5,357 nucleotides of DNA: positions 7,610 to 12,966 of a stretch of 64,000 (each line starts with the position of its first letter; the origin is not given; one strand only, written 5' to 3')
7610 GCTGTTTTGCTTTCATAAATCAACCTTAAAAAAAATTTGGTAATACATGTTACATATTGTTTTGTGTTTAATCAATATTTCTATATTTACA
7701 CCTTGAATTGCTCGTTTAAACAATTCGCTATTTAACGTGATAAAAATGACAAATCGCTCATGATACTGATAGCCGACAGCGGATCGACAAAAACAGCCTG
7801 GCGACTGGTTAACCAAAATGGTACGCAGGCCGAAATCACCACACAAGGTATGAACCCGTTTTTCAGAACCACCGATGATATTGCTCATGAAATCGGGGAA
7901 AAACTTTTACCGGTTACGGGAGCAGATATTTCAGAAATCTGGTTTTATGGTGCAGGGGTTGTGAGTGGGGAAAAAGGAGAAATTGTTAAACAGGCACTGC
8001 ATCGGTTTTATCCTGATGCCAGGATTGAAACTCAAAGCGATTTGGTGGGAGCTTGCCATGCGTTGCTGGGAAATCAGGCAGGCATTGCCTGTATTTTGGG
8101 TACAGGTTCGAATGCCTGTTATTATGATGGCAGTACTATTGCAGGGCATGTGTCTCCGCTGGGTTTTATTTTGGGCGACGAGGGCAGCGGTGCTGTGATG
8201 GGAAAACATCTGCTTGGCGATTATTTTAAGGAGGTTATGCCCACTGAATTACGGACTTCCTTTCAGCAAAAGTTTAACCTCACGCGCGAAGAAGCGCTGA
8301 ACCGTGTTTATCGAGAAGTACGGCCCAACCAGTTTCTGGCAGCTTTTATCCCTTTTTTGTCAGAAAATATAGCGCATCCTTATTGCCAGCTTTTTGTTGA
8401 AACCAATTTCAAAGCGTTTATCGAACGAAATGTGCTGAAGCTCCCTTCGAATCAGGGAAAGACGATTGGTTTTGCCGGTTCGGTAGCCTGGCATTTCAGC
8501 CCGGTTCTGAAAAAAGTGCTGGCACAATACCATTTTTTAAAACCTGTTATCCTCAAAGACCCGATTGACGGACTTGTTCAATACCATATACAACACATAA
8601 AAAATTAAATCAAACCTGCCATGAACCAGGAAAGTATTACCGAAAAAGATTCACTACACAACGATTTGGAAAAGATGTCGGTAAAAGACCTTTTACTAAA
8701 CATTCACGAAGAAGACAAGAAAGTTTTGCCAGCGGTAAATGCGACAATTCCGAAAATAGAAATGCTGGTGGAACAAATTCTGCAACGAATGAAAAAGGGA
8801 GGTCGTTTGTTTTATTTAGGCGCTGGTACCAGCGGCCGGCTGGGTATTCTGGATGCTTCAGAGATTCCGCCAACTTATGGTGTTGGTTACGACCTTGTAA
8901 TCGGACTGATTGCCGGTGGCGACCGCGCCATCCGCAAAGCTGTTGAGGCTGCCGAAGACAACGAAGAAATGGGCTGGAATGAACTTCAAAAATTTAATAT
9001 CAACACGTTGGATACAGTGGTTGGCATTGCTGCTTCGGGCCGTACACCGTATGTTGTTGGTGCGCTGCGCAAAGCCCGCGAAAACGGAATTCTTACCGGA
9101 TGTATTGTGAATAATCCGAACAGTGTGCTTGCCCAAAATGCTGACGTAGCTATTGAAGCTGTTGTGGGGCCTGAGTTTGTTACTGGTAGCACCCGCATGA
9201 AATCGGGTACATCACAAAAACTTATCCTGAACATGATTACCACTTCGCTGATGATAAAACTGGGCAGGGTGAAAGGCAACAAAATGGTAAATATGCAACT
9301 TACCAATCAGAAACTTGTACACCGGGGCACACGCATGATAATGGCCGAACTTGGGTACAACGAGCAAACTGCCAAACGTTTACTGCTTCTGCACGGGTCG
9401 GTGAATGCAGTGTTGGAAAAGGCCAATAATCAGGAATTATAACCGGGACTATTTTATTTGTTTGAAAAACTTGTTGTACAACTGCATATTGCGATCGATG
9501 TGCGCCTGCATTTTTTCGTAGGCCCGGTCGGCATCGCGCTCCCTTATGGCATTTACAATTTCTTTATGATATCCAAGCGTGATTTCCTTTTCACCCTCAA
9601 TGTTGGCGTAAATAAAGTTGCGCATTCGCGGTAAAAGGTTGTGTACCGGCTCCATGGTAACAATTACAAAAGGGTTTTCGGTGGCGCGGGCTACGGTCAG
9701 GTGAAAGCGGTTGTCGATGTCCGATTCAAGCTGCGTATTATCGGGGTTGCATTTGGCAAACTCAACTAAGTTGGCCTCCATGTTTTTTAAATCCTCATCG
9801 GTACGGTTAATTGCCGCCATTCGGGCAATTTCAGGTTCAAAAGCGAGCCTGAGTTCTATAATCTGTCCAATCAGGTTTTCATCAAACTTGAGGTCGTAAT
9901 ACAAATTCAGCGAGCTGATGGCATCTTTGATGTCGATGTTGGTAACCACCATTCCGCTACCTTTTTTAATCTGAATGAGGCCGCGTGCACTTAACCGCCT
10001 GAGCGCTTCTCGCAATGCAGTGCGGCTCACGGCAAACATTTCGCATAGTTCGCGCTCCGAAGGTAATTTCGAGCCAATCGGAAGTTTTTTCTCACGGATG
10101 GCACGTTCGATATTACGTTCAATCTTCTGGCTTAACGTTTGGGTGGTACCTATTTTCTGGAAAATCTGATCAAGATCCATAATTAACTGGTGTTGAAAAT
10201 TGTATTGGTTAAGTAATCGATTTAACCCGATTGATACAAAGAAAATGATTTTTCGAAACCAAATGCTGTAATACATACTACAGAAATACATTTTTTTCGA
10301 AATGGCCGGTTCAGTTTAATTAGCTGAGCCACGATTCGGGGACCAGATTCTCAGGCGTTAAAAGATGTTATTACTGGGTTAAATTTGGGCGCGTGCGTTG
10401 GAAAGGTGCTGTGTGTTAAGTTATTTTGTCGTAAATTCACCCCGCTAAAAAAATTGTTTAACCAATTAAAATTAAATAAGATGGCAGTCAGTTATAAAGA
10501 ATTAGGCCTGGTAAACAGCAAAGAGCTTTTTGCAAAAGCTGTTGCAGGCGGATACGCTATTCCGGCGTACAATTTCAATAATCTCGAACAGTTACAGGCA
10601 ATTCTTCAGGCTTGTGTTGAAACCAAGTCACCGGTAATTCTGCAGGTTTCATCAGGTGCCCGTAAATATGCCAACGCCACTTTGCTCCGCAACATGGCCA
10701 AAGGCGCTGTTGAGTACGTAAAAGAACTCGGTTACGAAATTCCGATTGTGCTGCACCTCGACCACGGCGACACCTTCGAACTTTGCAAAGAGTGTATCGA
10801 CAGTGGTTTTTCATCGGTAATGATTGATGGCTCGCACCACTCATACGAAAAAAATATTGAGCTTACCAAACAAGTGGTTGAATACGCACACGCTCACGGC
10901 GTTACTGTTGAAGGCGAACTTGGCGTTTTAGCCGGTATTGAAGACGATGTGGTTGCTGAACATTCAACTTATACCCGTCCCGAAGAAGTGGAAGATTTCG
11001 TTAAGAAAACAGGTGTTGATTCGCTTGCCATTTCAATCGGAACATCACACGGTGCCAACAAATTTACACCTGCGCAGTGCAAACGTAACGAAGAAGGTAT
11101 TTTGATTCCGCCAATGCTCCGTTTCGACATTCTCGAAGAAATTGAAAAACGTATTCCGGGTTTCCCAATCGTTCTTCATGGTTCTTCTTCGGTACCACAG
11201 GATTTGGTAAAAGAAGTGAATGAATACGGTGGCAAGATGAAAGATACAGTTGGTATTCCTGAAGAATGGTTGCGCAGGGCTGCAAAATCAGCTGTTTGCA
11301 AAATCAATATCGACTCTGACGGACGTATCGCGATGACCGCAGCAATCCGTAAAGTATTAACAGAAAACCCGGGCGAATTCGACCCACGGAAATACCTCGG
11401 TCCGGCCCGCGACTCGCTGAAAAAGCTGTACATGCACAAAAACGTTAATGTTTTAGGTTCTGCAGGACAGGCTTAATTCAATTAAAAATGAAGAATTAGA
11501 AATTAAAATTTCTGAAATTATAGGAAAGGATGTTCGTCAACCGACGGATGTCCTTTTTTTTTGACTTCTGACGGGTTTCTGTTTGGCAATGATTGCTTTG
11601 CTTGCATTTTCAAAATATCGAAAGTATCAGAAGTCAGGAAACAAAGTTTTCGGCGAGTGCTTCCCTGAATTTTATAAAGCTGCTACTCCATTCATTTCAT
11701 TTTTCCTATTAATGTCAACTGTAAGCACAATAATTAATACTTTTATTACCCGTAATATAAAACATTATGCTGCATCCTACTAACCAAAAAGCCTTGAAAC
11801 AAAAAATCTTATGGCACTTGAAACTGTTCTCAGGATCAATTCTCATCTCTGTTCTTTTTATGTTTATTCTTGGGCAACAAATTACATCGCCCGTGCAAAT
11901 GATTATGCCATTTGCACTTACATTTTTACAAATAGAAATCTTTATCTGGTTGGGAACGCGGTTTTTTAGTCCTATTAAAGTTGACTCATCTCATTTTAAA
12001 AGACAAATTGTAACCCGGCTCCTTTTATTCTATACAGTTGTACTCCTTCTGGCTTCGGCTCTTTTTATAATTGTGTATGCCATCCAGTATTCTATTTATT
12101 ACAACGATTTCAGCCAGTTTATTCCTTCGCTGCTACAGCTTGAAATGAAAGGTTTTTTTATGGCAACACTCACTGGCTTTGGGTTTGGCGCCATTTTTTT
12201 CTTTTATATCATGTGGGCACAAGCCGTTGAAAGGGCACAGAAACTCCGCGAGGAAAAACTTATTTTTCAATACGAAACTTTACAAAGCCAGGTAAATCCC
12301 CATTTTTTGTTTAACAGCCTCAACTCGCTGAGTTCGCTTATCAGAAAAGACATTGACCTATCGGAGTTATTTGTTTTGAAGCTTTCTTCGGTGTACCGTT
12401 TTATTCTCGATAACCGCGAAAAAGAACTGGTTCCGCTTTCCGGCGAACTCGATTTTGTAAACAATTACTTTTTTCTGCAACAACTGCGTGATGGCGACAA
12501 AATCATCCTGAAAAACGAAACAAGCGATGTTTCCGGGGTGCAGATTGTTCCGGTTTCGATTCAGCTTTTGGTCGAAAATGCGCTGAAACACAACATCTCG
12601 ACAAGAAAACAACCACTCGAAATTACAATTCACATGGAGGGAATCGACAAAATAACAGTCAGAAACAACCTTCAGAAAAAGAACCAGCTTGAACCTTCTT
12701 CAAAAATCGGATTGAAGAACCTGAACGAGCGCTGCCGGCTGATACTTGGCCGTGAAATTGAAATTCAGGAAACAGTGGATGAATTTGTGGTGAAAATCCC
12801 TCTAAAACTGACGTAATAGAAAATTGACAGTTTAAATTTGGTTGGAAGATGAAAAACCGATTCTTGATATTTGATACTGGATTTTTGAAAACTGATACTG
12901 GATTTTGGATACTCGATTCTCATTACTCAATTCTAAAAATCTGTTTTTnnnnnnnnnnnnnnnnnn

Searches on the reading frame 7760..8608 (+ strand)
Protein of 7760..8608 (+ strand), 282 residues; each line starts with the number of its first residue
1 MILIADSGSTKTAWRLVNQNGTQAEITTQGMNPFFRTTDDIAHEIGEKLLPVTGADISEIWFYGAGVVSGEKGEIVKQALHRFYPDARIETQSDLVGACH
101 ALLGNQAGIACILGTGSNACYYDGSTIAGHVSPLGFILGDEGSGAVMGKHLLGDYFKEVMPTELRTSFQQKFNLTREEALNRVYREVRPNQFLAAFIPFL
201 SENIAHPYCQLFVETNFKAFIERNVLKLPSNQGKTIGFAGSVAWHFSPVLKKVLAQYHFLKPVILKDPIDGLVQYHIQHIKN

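Call 6: search_protein_families(library=pfam, proteins=[window:7760-8608:+], max_evalue=0.01)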
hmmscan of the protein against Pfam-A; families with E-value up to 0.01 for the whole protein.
window:7760-8608:+ (282 aa): 1 family
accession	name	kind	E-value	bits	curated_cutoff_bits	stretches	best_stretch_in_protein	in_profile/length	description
PF01869.26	BcrAD_BadFG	-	3.7e-07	30.4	31.5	1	6-175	4-168/271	BadF/BadG/BcrA/BcrD ATPase family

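Call 7: search_protein_families(library=ncbifam, proteins=[window:7760-8608:+], max_evalue=0.01)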
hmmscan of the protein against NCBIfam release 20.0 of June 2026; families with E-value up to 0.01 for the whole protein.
window:7760-8608:+ (282 aa): 1 family
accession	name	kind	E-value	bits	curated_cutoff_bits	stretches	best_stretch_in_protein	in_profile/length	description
NF046058.1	NagK_SO3507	equivalog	6e-07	29.2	370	1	85-255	99-272/295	N-acetylglucosamine kinase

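Call 76: search_solved_structures(query=window:7760-8608:+, max_evalue=0.001)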
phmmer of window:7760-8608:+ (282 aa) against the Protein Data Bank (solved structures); distinct sequences matched with E-value up to 0.001: 6.
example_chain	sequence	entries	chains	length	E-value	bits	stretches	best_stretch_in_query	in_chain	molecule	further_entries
8oqw_A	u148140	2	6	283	2.1e-70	240.4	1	1-277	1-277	ATPase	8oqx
8ow9_B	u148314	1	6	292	6.7e-70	238.7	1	2-277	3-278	Putative novel MurNAc kinase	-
1zxo_A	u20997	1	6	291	1.7e-69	237.4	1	1-278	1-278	conserved hypothetical protein Q8A1P1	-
1zbs_A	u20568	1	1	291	3e-64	220.2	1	1-277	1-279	hypothetical protein PG1100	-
8oqk_A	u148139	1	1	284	8.3e-55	189.2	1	1-277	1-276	N-acetylglucosamine kinase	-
8ow7_A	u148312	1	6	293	1.6e-54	188.3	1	3-277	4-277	N-acetylglucosamine kinase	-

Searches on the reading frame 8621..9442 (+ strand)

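Call 6: search_protein_families(library=pfam, proteins=[window:8621-9442:+], max_evalue=0.01)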
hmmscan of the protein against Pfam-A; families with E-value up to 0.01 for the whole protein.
window:8621-9442:+ (273 aa): 5 families
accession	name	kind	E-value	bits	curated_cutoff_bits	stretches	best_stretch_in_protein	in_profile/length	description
PF22645.1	GKRP_SIS_N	-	1.2e-20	73.8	27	1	46-150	2-110/113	Glucokinase regulatory protein N-terminal SIS domain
PF01380.27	SIS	-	2e-10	41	25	1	124-207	48-129/131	SIS domain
PF22198.1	GKRP_SIS_2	-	4.5e-07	30.2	27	1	44-103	5-64/191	Glucokinase regulatory protein, second SIS domain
PF13580.11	SIS_2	-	7.1e-06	26.5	27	1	41-157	16-131/138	SIS domain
PF20741.3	GKRP-like_C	-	9.6e-06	26.5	27.7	1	220-256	2-38/100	C-terminal lid domain of glucokinase regulatory protein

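Call 7: search_protein_families(library=ncbifam, proteins=[window:8621-9442:+], max_evalue=0.01)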
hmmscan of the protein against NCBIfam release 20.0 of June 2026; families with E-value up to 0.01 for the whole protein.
window:8621-9442:+ (273 aa): 14 families
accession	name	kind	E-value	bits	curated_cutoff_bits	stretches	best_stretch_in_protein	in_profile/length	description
NF003915.0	PRK05441.1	subfamily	6.1e-109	363.6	168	1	6-257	8-259/300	N-acetylmuramic acid 6-phosphate etherase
NF009222.0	PRK12570.1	subfamily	7.1e-96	320.7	255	1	9-255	18-264/307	N-acetylmuramic acid 6-phosphate etherase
TIGR00274.1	TIGR00274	equivalog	1.2e-92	310.1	302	1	10-256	7-253/291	N-acetylmuramic acid 6-phosphate etherase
NF001484.0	PRK00331.1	subfamily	6.5e-08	31.4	381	1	126-232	330-434/601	isomerizing glutamine--fructose-6-phosphate transaminase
TIGR01135.1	glmS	equivalog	8.6e-08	31.1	418.05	1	124-232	333-439/607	glutamine--fructose-6-phosphate transaminase (isomerizing)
NF008458.0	PRK11337.1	equivalog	4.7e-06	25.8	378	1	130-180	189-239/293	MurR/RpiR family transcriptional regulator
TIGR03127.2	RuMP_HxlB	equivalog_domain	1.3e-05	25.2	160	1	126-214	69-159/178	6-phospho-3-hexuloisomerase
NF046059.1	NagB_SO3506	equivalog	1.7e-05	24.3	430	1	132-192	89-149/330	glucosamine-6-phosphate deaminase NagB-II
NF040776.2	AlsR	equivalog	6e-05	22.1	400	1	129-180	176-227/279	transcriptional repressor AlsR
NF002805.0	PRK02947.1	subfamily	0.00025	20.3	135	1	42-164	22-142/247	sugar isomerase domain-containing protein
NF041755.1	RuMP_HxlAB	equivalog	0.0015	17.6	500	0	127-214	286-372/391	bifunctional 3-hexulose-6-phosphate synthase/6-phospho-3-hexuloisomerase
NF010701.0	PRK14101.1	equivalog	0.0023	16.2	920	1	131-231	517-613/638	bifunctional transcriptional regulator/glucokinase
TIGR00441.1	gmhA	equivalog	0.0043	17.1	209.45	0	131-179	81-129/154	D-sedoheptulose 7-phosphate isomerase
NF008451.0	PRK11302.1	subfamily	0.0061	16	296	1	125-216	171-260/286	transcriptional regulator HexR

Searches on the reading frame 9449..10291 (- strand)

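Call 6: search_protein_families(library=pfam, proteins=[window:9449-10291:-], max_evalue=0.01)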
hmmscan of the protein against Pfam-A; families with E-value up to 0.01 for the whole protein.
window:9449-10291:- (280 aa): 7 families
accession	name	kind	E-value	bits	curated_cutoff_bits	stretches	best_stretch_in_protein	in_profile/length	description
PF07729.17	FCD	-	1e-25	91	24.3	1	143-266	1-124/125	FCD domain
PF00392.27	GntR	-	4.4e-21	74.8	27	1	53-116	1-64/64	Bacterial regulatory proteins, gntR family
PF07840.17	FadR_C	-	1.4e-05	25.5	23.6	1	133-276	19-156/164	FadR C-terminal domain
PF21933.2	MCM5_C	-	0.0014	18.9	27.2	1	61-115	2-57/59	MCM5, C-terminal domain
PF13545.12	HTH_Crp_2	-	0.0017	18.7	27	1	78-119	24-64/70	Crp-like helix-turn-helix domain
PF14502.12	HTH_41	-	0.0075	16.1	25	0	72-109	2-39/48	Helix-turn-helix domain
PF01978.25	TrmB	-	0.0094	16.2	25.6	0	80-120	26-66/68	Sugar-specific transcriptional regulator TrmB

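Call 7: search_protein_families(library=ncbifam, proteins=[window:9449-10291:-], max_evalue=0.01)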
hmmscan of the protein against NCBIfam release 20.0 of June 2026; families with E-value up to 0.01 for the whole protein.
window:9449-10291:- (280 aa): 27 families (the best 25 are shown)
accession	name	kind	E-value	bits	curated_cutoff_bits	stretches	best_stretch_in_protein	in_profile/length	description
NF003011.0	PRK03837.1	subfamily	4.2e-42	144.4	260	1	51-278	12-239/241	transcriptional regulator NanR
NF007741.0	PRK10421.1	equivalog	3.2e-28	98.8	311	1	50-266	5-227/262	transcriptional regulator LldR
NF007442.0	PRK09990.1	equivalog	8.8e-25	87.6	301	1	51-268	9-231/256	transcriptional regulator GlcC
NF007001.0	PRK09464.1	equivalog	1.4e-24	87.1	330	1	50-265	8-225/254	pyruvate dehydrogenase complex transcriptional repressor PdhR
NF003444.0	PRK04984.1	equivalog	1e-21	77.6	189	1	58-278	13-229/239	fatty acid metabolism transcriptional regulator FadR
TIGR02812.1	fadR_gamma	equivalog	3.2e-20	72.8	249.2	1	58-277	12-227/235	fatty acid metabolism transcriptional regulator FadR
NF008571.0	PRK11523.1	equivalog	4.5e-19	68.9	396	1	49-266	5-219/258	transcriptional regulator ExuR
NF007588.0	PRK10225.1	equivalog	1.5e-18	67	442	1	51-270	8-229/257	Uxu operon transcriptional regulator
TIGR03338.1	phnR_burk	equivalog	1.1e-17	64.3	271.5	1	50-268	9-209/212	phosphonate utilization associated transcriptional regulator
TIGR02404.1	trehalos_R_Bsub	equivalog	4.2e-17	62.6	211.95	1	56-140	4-89/233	trehalose operon repressor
TIGR02018.2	his_ut_repres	equivalog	1.6e-13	50.6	220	1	55-124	2-71/226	histidine utilization transcriptional repressor HutC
NF052290.2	MocR_like_YczR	exception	3.6e-13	49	487.4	1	49-123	15-90/458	MocR-like transcription factor YczR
TIGR02325.1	C_P_lyase_phnF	equivalog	4.1e-13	49.4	156.8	1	49-126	5-82/238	phosphonate metabolism transcriptional regulator PhnF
NF052282.1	PLP_TF_PdxR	equivalog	4.8e-13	49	320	1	53-125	2-74/448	MocR-like pyridoxine biosynthesis transcription factor PdxR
TIGR03337.1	phnR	equivalog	1.1e-10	41.6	296.75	1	56-117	5-66/231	phosphonate utilization transcriptional regulator PhnR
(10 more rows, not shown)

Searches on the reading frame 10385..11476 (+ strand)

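Call 6: search_protein_families(library=pfam, proteins=[window:10385-11476:+], max_evalue=0.01)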
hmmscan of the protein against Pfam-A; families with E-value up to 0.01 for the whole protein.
window:10385-11476:+ (363 aa): 1 family
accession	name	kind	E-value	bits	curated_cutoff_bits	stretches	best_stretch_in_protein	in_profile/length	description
PF01116.26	F_bP_aldolase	-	3e-98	329.2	25.5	1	43-362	1-277/277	Fructose-bisphosphate aldolase class-II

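Call 7: search_protein_families(library=ncbifam, proteins=[window:10385-11476:+], max_evalue=0.01)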
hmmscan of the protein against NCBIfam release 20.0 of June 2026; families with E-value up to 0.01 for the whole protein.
window:10385-11476:+ (363 aa): 20 families
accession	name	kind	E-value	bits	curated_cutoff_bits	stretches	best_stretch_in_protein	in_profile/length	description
NF005481.0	PRK07084.1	equivalog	6.2e-190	630.3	511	1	32-362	2-323/324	class II fructose-bisphosphate aldolase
TIGR01859.1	fruc_bis_ald_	equivalog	2.9e-115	384.8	343.05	1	42-363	1-282/282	class II fructose-1,6-bisphosphate aldolase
TIGR01521.1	FruBisAldo_II_B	equivalog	3.5e-89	299.3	496.35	1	44-363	3-327/347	class II fructose-bisphosphate aldolase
TIGR00167.1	cbbA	subfamily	3.5e-85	285.9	215.6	1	42-362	3-289/290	ketose-bisphosphate aldolase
NF009497.0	PRK12857.1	equivalog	6e-84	281.6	423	2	41-281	2-224/284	class II fructose-1,6-bisphosphate aldolase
NF004493.0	PRK05835.1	equivalog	8.9e-82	274.7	558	1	42-361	2-305/307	class II fructose-bisphosphate aldolase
NF009374.0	PRK12737.1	subfamily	5.4e-79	265.1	383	2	42-282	3-225/284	tagatose-bisphosphate aldolase subunit GatY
NF006376.0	PRK08610.1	equivalog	1e-76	258.4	527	2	41-282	2-226/286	class II fructose-bisphosphate aldolase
TIGR01858.1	tag_bisphos_ald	equivalog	6.7e-76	255.1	443.55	2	43-282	2-223/282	tagatose bisphosphate family class II aldolase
NF005823.0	PRK07709.1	equivalog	2.5e-75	253.9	545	2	41-277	2-221/285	class II fructose-bisphosphate aldolase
NF006626.0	PRK09195.1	subfamily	4.1e-75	252.5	384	2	42-282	3-225/284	tagatose-bisphosphate aldolase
NF005943.0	PRK07998.1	equivalog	1.4e-63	215.1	364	2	41-281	2-221/283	class II aldolase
NF006042.0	PRK08185.1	subfamily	7e-61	206.1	405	1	42-363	2-284/287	hypothetical protein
NF009375.0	PRK12738.1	equivalog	2.6e-60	204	542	2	42-282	3-225/286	tagatose-bisphosphate aldolase subunit KbaY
NF005590.0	PRK07315.1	equivalog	3e-56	190.9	443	2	42-281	3-224/293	class II fructose-bisphosphate aldolase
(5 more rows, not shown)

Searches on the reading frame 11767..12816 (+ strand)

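Call 60: search_protein_families(library=pfam, proteins=[window:11767-12816:+], max_evalue=0.001)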
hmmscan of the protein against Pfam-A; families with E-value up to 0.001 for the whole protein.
window:11767-12816:+ (349 aa): 1 family
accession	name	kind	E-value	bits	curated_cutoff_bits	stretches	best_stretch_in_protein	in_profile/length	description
PF06580.19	His_kinase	-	3.7e-23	82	25.2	1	168-245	2-80/81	Histidine kinase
